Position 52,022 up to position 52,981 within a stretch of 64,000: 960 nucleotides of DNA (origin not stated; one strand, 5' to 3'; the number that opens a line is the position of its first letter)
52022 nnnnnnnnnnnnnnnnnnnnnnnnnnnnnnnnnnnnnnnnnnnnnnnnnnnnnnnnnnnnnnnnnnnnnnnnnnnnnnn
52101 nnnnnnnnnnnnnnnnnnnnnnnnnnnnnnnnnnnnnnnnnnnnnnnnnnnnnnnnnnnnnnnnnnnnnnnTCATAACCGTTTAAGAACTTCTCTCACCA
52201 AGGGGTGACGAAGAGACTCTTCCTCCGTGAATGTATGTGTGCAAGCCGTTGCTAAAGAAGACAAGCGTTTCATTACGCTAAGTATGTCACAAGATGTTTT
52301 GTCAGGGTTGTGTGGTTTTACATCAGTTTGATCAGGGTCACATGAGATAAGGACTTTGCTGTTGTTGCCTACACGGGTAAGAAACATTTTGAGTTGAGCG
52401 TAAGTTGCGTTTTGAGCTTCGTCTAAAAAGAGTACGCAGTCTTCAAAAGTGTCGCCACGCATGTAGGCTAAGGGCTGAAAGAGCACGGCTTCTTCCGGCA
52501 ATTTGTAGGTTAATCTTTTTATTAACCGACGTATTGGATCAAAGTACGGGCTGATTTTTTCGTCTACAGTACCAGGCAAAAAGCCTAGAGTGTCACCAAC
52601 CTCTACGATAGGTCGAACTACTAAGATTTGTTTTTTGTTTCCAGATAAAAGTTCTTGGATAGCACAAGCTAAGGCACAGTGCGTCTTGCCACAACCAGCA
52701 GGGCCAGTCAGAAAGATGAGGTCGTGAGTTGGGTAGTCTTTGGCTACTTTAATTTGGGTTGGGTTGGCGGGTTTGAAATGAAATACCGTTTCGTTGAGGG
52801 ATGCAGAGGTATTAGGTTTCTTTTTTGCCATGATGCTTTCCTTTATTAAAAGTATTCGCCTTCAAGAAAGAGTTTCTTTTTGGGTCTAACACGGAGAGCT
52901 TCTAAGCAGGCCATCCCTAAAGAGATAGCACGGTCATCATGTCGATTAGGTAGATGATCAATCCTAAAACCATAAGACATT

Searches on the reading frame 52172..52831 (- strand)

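Call 42: search_protein_families(library=phrogs, proteins=[window:52172-52831:-], max_evalue=0.01)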
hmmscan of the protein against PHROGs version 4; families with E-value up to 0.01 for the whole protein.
window:52172-52831:- (219 aa): 6 families
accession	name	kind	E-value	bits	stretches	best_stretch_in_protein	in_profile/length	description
phrog_170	-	other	1.4e-54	186.7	1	13-218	67-276/323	PhoH-like phosphate starvation-inducible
phrog_2765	-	other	1.6e-29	104.1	1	12-176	224-404/443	PhoH-like phosphate starvation-inducible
phrog_32482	-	other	1.7e-08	34.5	1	39-191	400-556/589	PhoH-like phosphate starvation-inducible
phrog_979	-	head and packaging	4.9e-05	23.2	1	16-169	148-307/642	terminase large subunit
phrog_2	-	head and packaging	0.0093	15.7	0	13-166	259-402/807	terminase large subunit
phrog_139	-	other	0.0095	16.4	0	23-54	70-101/342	deoxynucleoside monophosphate kinase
